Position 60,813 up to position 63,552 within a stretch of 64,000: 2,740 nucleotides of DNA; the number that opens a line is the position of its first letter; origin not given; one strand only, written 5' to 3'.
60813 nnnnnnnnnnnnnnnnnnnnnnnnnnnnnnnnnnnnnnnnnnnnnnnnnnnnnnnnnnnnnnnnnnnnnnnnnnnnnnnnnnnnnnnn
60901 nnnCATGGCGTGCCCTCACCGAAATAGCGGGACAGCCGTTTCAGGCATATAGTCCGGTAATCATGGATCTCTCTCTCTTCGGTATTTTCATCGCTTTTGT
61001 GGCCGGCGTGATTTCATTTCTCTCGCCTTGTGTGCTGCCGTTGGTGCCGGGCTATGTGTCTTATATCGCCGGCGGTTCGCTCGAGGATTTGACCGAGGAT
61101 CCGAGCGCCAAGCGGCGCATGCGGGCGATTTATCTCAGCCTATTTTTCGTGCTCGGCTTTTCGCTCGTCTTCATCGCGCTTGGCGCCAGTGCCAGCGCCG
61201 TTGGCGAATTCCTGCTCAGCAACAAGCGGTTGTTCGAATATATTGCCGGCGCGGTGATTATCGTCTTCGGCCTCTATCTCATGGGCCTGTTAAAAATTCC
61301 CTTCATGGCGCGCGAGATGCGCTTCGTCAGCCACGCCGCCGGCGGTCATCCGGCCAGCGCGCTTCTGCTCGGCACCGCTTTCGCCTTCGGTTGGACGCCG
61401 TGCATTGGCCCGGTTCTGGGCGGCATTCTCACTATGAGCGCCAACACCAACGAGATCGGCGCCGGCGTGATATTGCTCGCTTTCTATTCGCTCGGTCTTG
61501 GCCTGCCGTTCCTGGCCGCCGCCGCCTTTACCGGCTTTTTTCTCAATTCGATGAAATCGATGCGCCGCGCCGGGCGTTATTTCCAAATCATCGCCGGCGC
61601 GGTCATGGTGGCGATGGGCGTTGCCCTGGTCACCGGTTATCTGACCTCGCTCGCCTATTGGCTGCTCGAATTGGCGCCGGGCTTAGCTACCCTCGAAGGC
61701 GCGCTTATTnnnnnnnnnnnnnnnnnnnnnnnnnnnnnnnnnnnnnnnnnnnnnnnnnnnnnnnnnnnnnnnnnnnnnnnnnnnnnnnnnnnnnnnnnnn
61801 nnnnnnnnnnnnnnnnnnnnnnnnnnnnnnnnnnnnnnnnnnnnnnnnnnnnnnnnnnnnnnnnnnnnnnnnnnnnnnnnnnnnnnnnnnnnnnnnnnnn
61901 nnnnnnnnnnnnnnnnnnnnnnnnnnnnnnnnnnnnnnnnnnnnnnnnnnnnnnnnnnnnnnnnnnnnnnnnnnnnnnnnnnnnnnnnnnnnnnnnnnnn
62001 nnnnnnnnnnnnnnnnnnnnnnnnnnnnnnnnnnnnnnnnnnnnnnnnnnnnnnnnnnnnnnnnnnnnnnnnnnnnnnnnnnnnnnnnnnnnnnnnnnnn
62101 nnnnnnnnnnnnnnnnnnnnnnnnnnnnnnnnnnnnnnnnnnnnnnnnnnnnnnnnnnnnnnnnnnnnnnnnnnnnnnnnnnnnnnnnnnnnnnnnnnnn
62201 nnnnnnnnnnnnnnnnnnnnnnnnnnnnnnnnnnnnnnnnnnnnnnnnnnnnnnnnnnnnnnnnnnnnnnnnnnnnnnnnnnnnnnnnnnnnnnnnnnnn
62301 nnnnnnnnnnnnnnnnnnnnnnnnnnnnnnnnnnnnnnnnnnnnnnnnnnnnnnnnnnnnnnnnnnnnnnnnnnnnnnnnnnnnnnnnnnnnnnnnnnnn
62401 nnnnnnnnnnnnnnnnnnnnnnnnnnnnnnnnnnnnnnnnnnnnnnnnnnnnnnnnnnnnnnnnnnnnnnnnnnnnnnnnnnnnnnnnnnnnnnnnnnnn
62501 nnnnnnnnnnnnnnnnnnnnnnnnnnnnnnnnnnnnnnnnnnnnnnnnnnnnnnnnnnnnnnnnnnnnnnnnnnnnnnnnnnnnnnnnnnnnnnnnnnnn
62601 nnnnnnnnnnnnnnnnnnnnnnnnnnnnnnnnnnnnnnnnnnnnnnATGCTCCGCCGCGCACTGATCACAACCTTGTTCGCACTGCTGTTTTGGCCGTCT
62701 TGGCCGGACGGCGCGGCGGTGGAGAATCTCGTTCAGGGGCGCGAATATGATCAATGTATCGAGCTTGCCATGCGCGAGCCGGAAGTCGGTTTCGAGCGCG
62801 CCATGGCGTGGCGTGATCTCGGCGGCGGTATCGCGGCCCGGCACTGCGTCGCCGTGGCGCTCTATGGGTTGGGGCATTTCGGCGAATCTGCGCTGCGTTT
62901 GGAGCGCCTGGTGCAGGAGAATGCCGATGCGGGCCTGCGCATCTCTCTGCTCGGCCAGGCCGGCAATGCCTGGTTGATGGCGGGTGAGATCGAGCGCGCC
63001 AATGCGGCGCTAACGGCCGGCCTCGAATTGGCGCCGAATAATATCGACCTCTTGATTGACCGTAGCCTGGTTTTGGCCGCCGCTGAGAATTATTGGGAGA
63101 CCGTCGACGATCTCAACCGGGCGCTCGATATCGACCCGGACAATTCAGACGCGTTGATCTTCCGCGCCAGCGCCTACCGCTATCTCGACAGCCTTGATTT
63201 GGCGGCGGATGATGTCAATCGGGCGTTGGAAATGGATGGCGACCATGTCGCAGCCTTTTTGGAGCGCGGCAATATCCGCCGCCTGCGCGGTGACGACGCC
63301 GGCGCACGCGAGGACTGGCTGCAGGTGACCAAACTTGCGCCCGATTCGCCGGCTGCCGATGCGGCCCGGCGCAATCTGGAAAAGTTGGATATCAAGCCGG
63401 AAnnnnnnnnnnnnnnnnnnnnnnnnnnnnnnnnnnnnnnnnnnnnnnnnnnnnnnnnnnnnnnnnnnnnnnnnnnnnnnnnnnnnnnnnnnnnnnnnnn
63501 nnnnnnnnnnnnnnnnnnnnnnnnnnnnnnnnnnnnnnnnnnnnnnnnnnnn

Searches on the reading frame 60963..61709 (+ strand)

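Call 33: search_protein_families(library=pfam, proteins=[window:60963-61709:+], max_evalue=0.001)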
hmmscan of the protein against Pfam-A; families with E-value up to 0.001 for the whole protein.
window:60963-61709:+ (249 aa): 3 families
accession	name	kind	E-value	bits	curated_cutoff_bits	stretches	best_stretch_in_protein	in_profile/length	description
PF02683.22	DsbD_TM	-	1.2e-18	67.6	27.1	1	8-223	5-215/219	Cytochrome C biogenesis protein transmembrane domain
PF01810.24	LysE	-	9.6e-05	22.4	25.6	0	51-107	132-190/193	LysE type translocator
PF07895.16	DUF1673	-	0.00037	20.9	30.4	1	8-107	80-176/204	Protein of unknown function (DUF1673)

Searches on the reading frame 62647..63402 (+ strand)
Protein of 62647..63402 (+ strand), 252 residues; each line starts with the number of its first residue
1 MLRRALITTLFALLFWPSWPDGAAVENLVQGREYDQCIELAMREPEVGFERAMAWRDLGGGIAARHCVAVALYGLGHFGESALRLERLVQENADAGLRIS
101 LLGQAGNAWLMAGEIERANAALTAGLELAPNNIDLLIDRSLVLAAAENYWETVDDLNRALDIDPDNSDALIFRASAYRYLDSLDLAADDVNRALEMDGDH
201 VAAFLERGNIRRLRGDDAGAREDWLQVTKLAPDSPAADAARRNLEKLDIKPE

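Call 58: search_protein_families(library=pfam, proteins=[window:62647-63402:+], max_evalue=0.00001)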
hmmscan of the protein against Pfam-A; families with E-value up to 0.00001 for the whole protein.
window:62647-63402:+ (252 aa): 6 families
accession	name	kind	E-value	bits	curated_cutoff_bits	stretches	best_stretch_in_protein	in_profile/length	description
PF07719.23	TPR_2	-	1.1e-11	44.3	27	0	104-132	6-34/34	Tetratricopeptide repeat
PF00515.34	TPR_1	-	7.7e-10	38.6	27.8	0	143-166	11-34/34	Tetratricopeptide repeat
PF13371.12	TPR_9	-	5.9e-08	33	35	0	114-173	10-69/73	Tetratricopeptide repeat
PF13432.12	TPR_16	-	2e-07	31.8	32.7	0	174-235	4-65/65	Tetratricopeptide repeat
PF13414.12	TPR_11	-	2.3e-07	30.8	26.8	0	208-237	1-30/42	TPR repeat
PF13431.12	TPR_17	-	3.8e-07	30.3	24.4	0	157-177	3-23/34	Tetratricopeptide repeat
